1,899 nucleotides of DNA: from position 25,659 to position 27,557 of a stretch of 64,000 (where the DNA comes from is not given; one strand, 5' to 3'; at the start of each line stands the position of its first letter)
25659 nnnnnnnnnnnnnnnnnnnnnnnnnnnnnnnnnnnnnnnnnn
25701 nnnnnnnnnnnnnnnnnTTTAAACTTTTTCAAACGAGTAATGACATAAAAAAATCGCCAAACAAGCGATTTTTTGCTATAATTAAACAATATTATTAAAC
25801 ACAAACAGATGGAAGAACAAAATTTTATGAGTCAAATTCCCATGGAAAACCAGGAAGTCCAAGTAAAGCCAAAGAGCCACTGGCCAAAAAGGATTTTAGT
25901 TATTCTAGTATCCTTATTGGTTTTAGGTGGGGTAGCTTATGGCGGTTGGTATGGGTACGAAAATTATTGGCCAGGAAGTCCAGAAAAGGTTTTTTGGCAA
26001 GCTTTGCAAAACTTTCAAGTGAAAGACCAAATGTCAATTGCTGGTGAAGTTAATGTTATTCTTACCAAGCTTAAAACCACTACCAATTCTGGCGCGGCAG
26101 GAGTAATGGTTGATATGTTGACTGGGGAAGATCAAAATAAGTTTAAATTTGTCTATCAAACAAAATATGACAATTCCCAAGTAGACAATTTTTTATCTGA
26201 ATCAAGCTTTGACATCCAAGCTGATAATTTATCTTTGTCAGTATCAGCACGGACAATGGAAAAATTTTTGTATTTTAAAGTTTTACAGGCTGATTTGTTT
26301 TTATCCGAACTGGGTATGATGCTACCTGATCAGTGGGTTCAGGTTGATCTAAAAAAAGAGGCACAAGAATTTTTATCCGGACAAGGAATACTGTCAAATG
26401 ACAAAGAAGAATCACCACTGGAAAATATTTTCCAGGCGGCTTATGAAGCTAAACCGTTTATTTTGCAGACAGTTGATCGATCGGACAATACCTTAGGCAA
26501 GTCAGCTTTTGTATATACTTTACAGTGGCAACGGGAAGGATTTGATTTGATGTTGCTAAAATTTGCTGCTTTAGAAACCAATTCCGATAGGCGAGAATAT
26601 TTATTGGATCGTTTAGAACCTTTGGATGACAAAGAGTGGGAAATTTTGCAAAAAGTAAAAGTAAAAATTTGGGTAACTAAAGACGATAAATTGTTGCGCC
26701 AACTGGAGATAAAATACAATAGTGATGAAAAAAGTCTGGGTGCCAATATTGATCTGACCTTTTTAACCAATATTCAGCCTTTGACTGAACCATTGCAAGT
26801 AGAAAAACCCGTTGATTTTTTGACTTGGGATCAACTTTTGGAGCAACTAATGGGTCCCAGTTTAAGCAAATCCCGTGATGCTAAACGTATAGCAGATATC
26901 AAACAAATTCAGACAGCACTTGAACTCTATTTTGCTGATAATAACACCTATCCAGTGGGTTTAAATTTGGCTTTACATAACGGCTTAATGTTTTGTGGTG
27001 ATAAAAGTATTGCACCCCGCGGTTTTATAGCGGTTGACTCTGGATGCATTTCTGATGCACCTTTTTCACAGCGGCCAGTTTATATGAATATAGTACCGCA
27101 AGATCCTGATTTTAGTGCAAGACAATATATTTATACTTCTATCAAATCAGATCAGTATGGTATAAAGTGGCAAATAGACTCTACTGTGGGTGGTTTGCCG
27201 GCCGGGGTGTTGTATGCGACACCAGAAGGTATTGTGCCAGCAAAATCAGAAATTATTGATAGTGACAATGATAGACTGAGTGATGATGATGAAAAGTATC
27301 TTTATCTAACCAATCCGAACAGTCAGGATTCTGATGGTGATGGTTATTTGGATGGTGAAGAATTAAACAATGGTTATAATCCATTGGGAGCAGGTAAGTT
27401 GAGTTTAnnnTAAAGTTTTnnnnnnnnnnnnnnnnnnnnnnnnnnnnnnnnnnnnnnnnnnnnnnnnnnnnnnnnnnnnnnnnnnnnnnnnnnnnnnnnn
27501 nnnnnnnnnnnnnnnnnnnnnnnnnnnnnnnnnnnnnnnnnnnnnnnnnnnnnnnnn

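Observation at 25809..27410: Pilin-like globular-domain motif embedded mid-protein in a membrane-anchored, Ca-repeat surface protein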

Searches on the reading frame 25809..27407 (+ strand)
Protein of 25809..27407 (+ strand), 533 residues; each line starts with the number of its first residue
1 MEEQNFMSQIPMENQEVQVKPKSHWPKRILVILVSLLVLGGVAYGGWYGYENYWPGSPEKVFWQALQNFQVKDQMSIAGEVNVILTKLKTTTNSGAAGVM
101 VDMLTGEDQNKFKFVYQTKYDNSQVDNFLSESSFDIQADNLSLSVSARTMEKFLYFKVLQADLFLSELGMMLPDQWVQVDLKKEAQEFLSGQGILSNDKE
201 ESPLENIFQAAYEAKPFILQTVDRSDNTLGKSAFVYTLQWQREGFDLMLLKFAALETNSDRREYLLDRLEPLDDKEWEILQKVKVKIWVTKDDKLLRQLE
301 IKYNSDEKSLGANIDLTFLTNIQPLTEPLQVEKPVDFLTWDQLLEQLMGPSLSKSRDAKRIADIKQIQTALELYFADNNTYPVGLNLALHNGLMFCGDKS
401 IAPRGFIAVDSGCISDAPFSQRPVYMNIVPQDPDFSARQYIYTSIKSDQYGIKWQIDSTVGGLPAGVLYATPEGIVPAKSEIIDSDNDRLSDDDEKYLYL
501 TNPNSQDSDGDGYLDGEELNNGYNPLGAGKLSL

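Call 3: search_protein_families(library=pfam, proteins=[window:25809-27407:+], max_evalue=1)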
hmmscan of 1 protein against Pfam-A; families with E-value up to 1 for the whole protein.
window:25809-27407:+ (533 aa): 3 families
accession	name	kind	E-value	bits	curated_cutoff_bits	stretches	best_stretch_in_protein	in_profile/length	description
PF18884.5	TSP3_bac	-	1.2e-05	25.4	25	1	507-526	1-20/22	Bacterial TSP3 repeat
PF08334.16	T2SSG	-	0.028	14.9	21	1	352-383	6-37/108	Type II secretion system (T2SS), protein G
PF13405.12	EF-hand_6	-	0.2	11.9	25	1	507-526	10-29/30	EF-hand domain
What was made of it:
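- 27258..27386 (+): C-terminal Ca-binding TSP3 region, aa 484-526. It has a degenerate repeat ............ followed by the canonical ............. Pfam TSP3_bac matches aa 507-526 at 25.4 bits against a cut-off of 25 (call 3).
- On LppX_LprAFG / LolA-like lipid and lipoprotein carriers: The window protein has no hit at E up to 1 (call 3).
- On Bacterial TSP3 Ca-binding repeat (PF18884): 25.4 bits against a cut-off of 25 at aa 507-526 (call 3).
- It has no Pfam hit at all in the N-domain (call 3).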

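Call 4: search_protein_families(library=ncbifam, proteins=[window:25809-27407:+], max_evalue=1)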
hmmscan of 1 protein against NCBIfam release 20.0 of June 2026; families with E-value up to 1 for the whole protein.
window:25809-27407:+ (533 aa): 5 families
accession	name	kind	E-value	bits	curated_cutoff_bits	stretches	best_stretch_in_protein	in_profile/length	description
NF033765.2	gliding_CglD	equivalog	0.017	12.9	400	1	481-521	263-302/1124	adventurous gliding motility lipoprotein CglD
NF047639.1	throspo3_MtsD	equivalog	0.023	12.8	800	1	479-526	455-501/651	cell-cell cohesion protein MtsD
NF005219.0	PRK06707.1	equivalog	0.024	13.1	498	1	24-75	3-53/536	amidase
NF046080.1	PID_CTERM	domain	0.045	13.6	26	1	34-47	7-20/25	PID-CTERM protein-sorting domain-containing protein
TIGR01710.1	typeII_sec_gspG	equivalog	0.075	13.1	88.85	0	351-383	25-61/134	type II secretion system major pseudopilin GspG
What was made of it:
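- On Type IV pilin / T2SS pseudopilin (class III signal peptide proteins): No Pfam N_methyl or NCBIfam prepilin hit (calls 3, 4).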

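Call 5: search_solved_structures(query=window:25809-27407:+, max_evalue=10, show_alignments=3)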
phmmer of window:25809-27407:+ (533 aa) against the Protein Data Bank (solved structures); distinct sequences matched with E-value up to 10: 1.
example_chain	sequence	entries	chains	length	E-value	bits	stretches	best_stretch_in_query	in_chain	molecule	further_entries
2m7g_A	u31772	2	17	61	1.5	10.9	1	355-382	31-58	Geopilin domain 1 protein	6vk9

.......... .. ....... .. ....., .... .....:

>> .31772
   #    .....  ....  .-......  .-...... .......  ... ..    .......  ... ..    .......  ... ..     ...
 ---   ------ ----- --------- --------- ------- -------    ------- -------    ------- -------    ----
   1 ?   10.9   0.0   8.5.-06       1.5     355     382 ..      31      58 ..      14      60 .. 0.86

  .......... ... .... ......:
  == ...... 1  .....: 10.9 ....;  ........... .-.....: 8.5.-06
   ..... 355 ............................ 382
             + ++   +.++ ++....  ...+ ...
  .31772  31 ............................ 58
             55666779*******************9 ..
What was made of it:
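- Tried and rejected: A single-sequence search of PDB sequences found only a Geobacter pilin helix at E 1.5 (call 5).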

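Call 6: find_homologous_proteins(query=window:25809-27407:+, max_evalue=0.001)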
Query window:25809-27407:+ (533 aa): 60 proteins with E <= 0.001 among 8000 candidates.
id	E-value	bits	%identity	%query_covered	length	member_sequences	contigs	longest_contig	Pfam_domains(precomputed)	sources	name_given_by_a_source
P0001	0.0e+0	1146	95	100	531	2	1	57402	-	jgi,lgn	-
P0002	1.8e-103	365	37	99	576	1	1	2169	PF18884.6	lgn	-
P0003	9.2e-62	228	36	41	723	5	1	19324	PF18884.6,PF08334.17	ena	-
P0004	4.5e-45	173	39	24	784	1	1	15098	PF18884.6,PF08334.17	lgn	-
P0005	1.2e-40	158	34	29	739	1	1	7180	PF18884.6,PF08334.17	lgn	-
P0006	8.3e-24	103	24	100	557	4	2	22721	PF18884.6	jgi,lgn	jgi:hypothetical protein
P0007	2.0e-20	91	57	9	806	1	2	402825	PF18884.6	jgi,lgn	jgi:hypothetical protein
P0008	2.3e-17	81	22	92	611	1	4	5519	-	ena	-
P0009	2.1e-16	78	23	81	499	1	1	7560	-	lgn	-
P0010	7.0e-15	73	47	11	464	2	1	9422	PF18884.6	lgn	-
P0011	8.4e-9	53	30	31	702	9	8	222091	-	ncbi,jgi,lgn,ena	jgi:hypothetical protein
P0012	8.7e-8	50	34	23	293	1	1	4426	-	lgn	-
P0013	2.1e-7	48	38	23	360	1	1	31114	PF09603.16,PF07963.18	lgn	-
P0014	2.3e-7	48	35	28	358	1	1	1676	PF09603.16,PF07963.18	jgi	jgi:uncharacterized protein (TIGR02145 family)/prepilin-type N-terminal cleavage/methylation domain-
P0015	4.0e-7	48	38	23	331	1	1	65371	PF09603.16,PF07963.18,PF07603.18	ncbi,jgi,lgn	ncbi:MAG: FISUMP domain-containing protein [Patescibacteria group bacterium]|jgi:uncharacterized pro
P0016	1.3e-6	46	35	22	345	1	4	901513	PF09603.16,PF07963.18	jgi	jgi:uncharacterized protein (TIGR02145 family)/prepilin-type N-terminal cleavage/methylation domain-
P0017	2.5e-6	45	36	23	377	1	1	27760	PF07963.18,PF13385.14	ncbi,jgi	ncbi:MAG: LamG-like jellyroll fold domain-containing protein [Patescibacteria group bacterium]|jgi:p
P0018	2.7e-6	45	40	23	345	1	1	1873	PF09603.16,PF07963.18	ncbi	-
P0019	2.8e-6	45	36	23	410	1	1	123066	PF07963.18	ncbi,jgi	ncbi:MAG: type II secretion system protein [Patescibacteria group bacterium]|jgi:prepilin-type N-ter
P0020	3.1e-6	45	37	24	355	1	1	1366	PF09603.16,PF07963.18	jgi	-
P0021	3.5e-6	44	35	23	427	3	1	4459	PF07963.18,PF13385.14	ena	-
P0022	6.0e-6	44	35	23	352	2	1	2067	PF09603.16,PF07963.18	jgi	jgi:prepilin-type N-terminal cleavage/methylation domain-containing protein/uncharacterized protein 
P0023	7.5e-6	43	33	29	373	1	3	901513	PF09603.16,PF07963.18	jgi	jgi:prepilin-type N-terminal cleavage/methylation domain-containing protein/uncharacterized protein 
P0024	8.3e-6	43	33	27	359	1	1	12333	PF09603.16,PF07963.18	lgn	-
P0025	9.6e-6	43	35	23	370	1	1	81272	PF07963.18,PF13385.14,PF02973.23,PF08334.17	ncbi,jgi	ncbi:MAG: LamG-like jellyroll fold domain-containing protein [Patescibacteria group bacterium]|jgi:p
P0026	1.1e-5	43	35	23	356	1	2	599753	PF09603.16,PF07963.18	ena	-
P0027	1.2e-5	43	33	28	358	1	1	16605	PF09603.16,PF07963.18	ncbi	-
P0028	1.3e-5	43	35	23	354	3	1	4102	PF09603.16,PF07963.18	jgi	jgi:prepilin-type N-terminal cleavage/methylation domain-containing protein/uncharacterized protein 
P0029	1.6e-5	42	35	25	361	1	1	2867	PF09603.16,PF07963.18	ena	-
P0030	1.6e-5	42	35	23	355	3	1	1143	PF09603.16,PF07963.18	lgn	-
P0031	1.8e-5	42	31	23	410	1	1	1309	PF09603.16,PF07963.18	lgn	-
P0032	2.1e-5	42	33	28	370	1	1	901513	PF09603.16,PF07963.18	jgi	jgi:uncharacterized protein (TIGR02145 family)/prepilin-type N-terminal cleavage/methylation domain-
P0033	2.2e-5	42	36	23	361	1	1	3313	PF09603.16,PF07963.18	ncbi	-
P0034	2.7e-5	41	28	31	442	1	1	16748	PF09603.16,PF07963.18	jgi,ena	-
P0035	2.7e-5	41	38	23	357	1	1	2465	PF07963.18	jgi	-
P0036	2.8e-5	41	33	23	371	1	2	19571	PF07963.18,PF07603.18,PF08334.17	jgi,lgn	jgi:prepilin-type N-terminal cleavage/methylation domain-containing protein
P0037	3.2e-5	41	33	25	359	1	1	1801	PF09603.16,PF07963.18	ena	-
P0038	3.9e-5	41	29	30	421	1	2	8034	PF09603.16,PF07963.18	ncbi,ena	ncbi:MAG: FISUMP domain-containing protein [Candidatus Falkowbacteria bacterium]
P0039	4.2e-5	41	31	21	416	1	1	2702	PF07963.18,PF13385.14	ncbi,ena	-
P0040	4.5e-5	41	31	30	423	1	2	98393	PF09603.16,PF07963.18,PF26707.1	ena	-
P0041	5.7e-5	40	37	23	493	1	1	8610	PF07963.18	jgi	jgi:prepilin-type N-terminal cleavage/methylation domain-containing protein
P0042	6.5e-5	40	30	21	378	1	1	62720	PF09603.16,PF07963.18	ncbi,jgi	ncbi:MAG: FISUMP domain-containing protein [Patescibacteria group bacterium]|jgi:uncharacterized pro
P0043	9.4e-5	40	34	23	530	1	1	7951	PF07963.18,PF13620.13,PF17210.10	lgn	-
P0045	1.0e-4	40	32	26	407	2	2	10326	PF09603.16,PF07963.18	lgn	-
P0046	1.1e-4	39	31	26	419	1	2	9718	PF09603.16,PF07963.18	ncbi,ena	ncbi:MAG: FISUMP domain-containing protein [Candidatus Falkowbacteria bacterium]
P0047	1.6e-4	39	34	23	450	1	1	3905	PF07963.18,PF13385.14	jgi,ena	-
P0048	1.6e-4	39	36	23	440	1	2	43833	PF09603.16,PF07963.18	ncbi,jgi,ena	ncbi:MAG: FISUMP domain-containing protein [Patescibacteria group bacterium]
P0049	1.7e-4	39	31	21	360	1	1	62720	PF09603.16,PF07963.18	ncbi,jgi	ncbi:MAG: prepilin-type N-terminal cleavage/methylation domain-containing protein [Patescibacteria g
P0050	1.7e-4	39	36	23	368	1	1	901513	PF09603.16,PF07963.18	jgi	jgi:uncharacterized protein (TIGR02145 family)/prepilin-type N-terminal cleavage/methylation domain-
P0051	2.1e-4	39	44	13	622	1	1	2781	-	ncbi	-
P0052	2.1e-4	39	34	33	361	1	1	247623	PF07963.18,PF13385.14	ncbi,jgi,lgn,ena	-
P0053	2.4e-4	38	34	23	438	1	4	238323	PF09603.16,PF07963.18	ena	-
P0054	2.5e-4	38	37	23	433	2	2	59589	PF09603.16,PF07963.18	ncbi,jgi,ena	ncbi:MAG: FISUMP domain-containing protein [Patescibacteria group bacterium]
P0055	2.8e-4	38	37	23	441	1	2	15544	PF09603.16,PF07963.18,PF26707.1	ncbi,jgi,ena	ncbi:MAG: FISUMP domain-containing protein [Patescibacteria group bacterium]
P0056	4.1e-4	38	36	24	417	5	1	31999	PF09603.16,PF07963.18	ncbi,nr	ncbi:MAG TPA: FISUMP domain-containing protein [bacterium]|nr:FISUMP domain-containing protein [bact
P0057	4.6e-4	37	36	23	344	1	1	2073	PF09603.16,PF07963.18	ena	-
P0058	5.7e-4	37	31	23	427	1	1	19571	PF09603.16,PF07963.18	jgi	jgi:general secretion pathway protein G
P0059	8.9e-4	36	31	21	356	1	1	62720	PF09603.16,PF07963.18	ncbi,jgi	ncbi:MAG: FISUMP domain-containing protein [Patescibacteria group bacterium]|jgi:prepilin-type N-ter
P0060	9.4e-4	36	35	23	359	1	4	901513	PF09603.16,PF07963.18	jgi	jgi:uncharacterized protein (TIGR02145 family)/prepilin-type N-terminal cleavage/methylation domain-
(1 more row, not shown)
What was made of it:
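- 25809..27410 (+): Complete gene, 533 aa. Domain order: cytoplasmic tail, TM anchor, LprG/LolA-like domain, leaderless pilin head, TSP3 tail. A 95%-identical relative (P0001) and a 37%-identical full-length relative (P0002) exist (call 6).
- Checked: Against 5.8e9 proteins, dozens of Patescibacteria prepilins that carry N_methyl (PF07963) match aa ~345-475 at E 2e-7 to 1e-3 (call 6).
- Database hits to N_methyl-bearing Patescibacteria pilins (call 6).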

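Call 13: find_encoding_contigs(protein=P0006, flank=6000, max_places=2)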
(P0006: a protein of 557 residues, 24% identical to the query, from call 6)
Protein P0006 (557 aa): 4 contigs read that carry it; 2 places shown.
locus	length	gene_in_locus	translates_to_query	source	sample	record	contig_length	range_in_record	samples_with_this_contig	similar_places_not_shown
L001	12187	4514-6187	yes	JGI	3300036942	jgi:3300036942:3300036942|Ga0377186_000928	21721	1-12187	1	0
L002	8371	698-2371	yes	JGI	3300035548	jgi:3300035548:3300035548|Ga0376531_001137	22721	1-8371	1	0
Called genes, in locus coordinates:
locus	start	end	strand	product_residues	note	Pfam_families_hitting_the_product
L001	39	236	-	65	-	-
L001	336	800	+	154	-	-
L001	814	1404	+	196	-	PF00657:Lipase_GDSL, PF04311:DUF459 (weak), PF13472:Lipase_GDSL_2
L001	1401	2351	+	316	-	PF04748:Polysacc_deac_2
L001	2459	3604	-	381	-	PF07995:GSDH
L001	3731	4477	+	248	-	PF12705:PDDEXK_1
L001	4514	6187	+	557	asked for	PF18884:TSP3_bac (faint)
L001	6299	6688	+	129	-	-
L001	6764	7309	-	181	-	-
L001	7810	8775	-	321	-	-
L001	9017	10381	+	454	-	PF00375:SDF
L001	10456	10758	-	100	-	PF10437:Lip_prot_lig_C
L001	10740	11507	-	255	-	PF21948:LplA-B_cat, PF03099:BPL_LplA_LipB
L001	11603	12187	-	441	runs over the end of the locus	PF00890:FAD_binding_2 (faint), PF01134:GIDA (faint), PF01266:DAO (faint), PF02254:TrkA_N (faint), PF07992:Pyr_redox_2, PF13738:Pyr_redox_3, PF00070:Pyr_redox, PF02852:Pyr_redox_dim, +3 more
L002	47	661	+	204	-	PF12705:PDDEXK_1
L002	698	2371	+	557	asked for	PF18884:TSP3_bac (faint)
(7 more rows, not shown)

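Call 14: find_encoding_contigs(protein=P0003, flank=6000, max_places=2)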
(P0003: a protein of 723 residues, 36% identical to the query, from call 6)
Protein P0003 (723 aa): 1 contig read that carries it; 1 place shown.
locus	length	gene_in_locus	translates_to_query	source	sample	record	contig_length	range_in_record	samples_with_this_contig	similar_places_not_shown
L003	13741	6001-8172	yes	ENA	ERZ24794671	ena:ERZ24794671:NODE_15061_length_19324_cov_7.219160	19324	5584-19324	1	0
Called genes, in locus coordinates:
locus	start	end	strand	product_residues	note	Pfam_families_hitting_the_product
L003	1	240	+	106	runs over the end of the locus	PF00829:Ribosomal_L21p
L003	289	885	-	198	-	PF21176:RecR_HhH, PF01751:Toprim, PF13662:Toprim_4, PF21175:RecR_C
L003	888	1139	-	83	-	PF02575:YbaB_DNA_bd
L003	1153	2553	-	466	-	PF00772:DnaB, PF03796:DnaB_C, PF13481:AAA_25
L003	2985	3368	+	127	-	PF05168:HEPN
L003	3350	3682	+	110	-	PF22600:MTPAP-like_central (weak), PF18765:Polbeta, PF01909:NTP_transf_2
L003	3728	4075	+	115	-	PF04892:VanZ-LLP1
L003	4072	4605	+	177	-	PF02677:QueH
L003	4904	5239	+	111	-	-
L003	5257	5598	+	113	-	-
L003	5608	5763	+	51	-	PF18917:LiaI-LiaF-like_TM1, PF22570:LiaF-TM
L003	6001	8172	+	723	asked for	PF08334:T2SSG (faint), PF18884:TSP3_bac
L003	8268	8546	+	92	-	-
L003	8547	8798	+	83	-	-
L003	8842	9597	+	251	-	PF01145:Band_7, PF13421:Band_7_1 (weak)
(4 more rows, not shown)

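Call 15: find_encoding_contigs(protein=P0011, flank=6000, max_places=2)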
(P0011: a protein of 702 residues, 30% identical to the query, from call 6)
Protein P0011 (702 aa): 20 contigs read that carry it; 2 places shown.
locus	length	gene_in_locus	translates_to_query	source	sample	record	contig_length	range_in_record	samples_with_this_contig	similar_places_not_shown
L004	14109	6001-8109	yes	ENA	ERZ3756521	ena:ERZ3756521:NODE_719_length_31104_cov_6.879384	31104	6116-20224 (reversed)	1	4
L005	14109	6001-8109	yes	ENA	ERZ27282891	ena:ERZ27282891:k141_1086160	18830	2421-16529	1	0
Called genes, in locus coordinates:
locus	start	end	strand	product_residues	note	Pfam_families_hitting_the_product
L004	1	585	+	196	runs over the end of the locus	-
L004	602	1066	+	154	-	-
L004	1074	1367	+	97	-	-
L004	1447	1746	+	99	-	-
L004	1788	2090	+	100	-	PF08922:DUF1905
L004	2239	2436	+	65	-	PF00313:CSD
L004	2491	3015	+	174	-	-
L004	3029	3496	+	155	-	-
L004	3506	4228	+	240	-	-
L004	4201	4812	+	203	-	-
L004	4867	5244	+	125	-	PF04977:DivIC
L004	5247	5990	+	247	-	PF00639:Rotamase, PF13616:Rotamase_3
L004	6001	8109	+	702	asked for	-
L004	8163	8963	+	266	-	PF01177:Asp_Glu_race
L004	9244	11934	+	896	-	PF00690:Cation_ATPase_N, PF00122:E1-E2_ATPase, PF00702:Hydrolase, PF13246:Cation_ATPase, PF12710:HAD (weak), PF00689:Cation_ATPase_C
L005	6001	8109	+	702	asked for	-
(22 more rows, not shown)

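Call 19: predict_structure(alignment_id=A1)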
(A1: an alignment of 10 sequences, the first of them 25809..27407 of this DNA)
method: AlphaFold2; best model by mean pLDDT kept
length: 533 residues; sequences in the alignment: 10
mean_pLDDT: 68.8   pTM: 0.49
mean pLDDT of the five models: 68.8, 66.1, 60.8, 60.5, 60.0
residues with pLDDT >= 90: 29; 70-90: 270; 50-70: 132; < 50: 102
segments of 3 or more residues with pLDDT < 50: 1-23, 91-105, 189-201, 415-420, 480-484, 507-533
pLDDT, mean of each block of 10 residues (from residue 1): 30 34 55 65 52 61 75 82 73 44 54 89 79 85 86 86 56 79 63 39 67 84 67 85 85 79 76 79 87 84 73 81 85 83 68 74 89 84 70 70 65 52 75 63 78 84 84 77 49 52 51 42 34 27
secondary structure, 60 per line:
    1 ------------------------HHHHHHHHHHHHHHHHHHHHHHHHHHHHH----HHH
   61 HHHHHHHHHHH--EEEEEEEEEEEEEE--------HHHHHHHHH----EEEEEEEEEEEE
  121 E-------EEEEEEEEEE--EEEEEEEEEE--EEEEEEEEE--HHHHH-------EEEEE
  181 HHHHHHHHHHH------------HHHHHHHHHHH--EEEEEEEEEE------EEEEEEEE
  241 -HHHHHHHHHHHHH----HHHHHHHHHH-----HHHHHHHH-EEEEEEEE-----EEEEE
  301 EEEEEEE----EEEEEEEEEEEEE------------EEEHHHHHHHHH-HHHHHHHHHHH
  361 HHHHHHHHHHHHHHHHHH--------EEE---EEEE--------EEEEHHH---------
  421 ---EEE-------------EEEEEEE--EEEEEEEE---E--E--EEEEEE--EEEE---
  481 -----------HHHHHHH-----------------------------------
elements in order: H25-53 H58-71 E74-87 H96-104 E109-121 E129-138 E141-150 E153-161 H164-168 E176-180 H181-191 H204-214 E217-226 E233-240 H242-254 H259-268 H274-281 E283-290 E296-307 E312-324 E337-339 H340-348 H350-378 E387-389 E393-396 E405-408 E424-426 E440-446 E449-456 E466-471 E474-477 H492-498
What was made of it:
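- On LppX_LprAFG / LolA-like lipid and lipoprotein carriers: The N-domain pLDDT is mostly 75-89 (call 19).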

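Call 23: fold_search(model_id=the predicted structure, library=pdb)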
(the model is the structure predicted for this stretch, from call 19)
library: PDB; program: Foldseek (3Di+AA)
matches with E <= 10: 921; with E <= 0.001: 0
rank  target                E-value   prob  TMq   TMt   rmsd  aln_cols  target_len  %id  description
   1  9bd1                  2.4e-03  0.89  0.18  0.11  18.8       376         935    7  beta/alpha1 region of ApoB 100 (released 2024-12-25)
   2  7vcf_I                3.1e-03  0.20  0.10  0.13  24.7       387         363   10  Cryo-EM structure of Chlamydomonas TOC-TIC supercomplex (released 2022-11-30)
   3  9bd8_A                3.3e-03  0.75  0.16  0.17  14.6       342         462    6  ApoB 100 beta barrel bound to LDLR beta propeller (released 2024-12-25)
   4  9fzc_A                3.3e-03  0.18  0.07  0.15  22.0       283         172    5  Structure of OmpA-short in complex with nanobody Nb01 (released 2024-07-17)
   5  5kku_C                7.1e-03  0.20  0.09  0.12  23.4       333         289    8  Crystal structure of an N-terminal dehydratase from difficidin assembly line (released 2016-12-21)
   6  4r9z_B                7.9e-03  0.12  0.07  0.12  22.4       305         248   10  Mycobacterium avium subs paratuberculosis tesB protein MAP1729c (released 2014-10-08)
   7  9fzd_A                8.3e-03  0.21  0.08  0.16  21.1       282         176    6  Structure of OmpA-long in complex with nanobody Nb39 (released 2024-07-17)
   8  4e1s                  8.3e-03  0.21  0.08  0.16  23.0       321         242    6  X-ray crystal structure of the transmembrane beta-domain from intimin from EHEC strain O157:H7 (released 2012-06-13)
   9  4jm3_A                8.8e-03  0.14  0.08  0.12  19.0       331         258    7  Enduracididine Biosynthesis Enzyme MppR with HEPES Buffer Bound (released 2013-07-03)
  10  6i7s_H                9.8e-03  0.75  0.15  0.11  13.7       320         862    8  Microsomal triglyceride transfer protein (released 2019-08-21)
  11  3rqb_B                9.8e-03  0.15  0.08  0.13  23.7       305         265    7  Crystal Structure of Conserved Protein of Unknown Function with Hot dog Fold from Alicyclobacillus acidocaldarius (released 2011-05-18)
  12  5h8z_A                1.1e-02  0.28  0.10  0.14  26.4       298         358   10  Crystal structure of the C49A C353A mutant Fenna-Matthews-Olson Protein from Chlorobaculum Tepidum (released 2016-05-18)
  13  8bys_A                1.1e-02  0.23  0.09  0.13  21.1       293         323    6  Outer membrane attachment porin OmpM1 from Veillonella parvula, native (released 2023-11-08)
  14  6i7s_G                1.2e-02  0.69  0.15  0.10  14.0       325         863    9  Microsomal triglyceride transfer protein (released 2019-08-21)
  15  6mez_A                1.2e-02  0.30  0.10  0.14  26.0       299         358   10  X-ray structure of the Fenna-Matthews-Olsen antenna complex from Prosthecochloris aestuarii (released 2019-03-13)
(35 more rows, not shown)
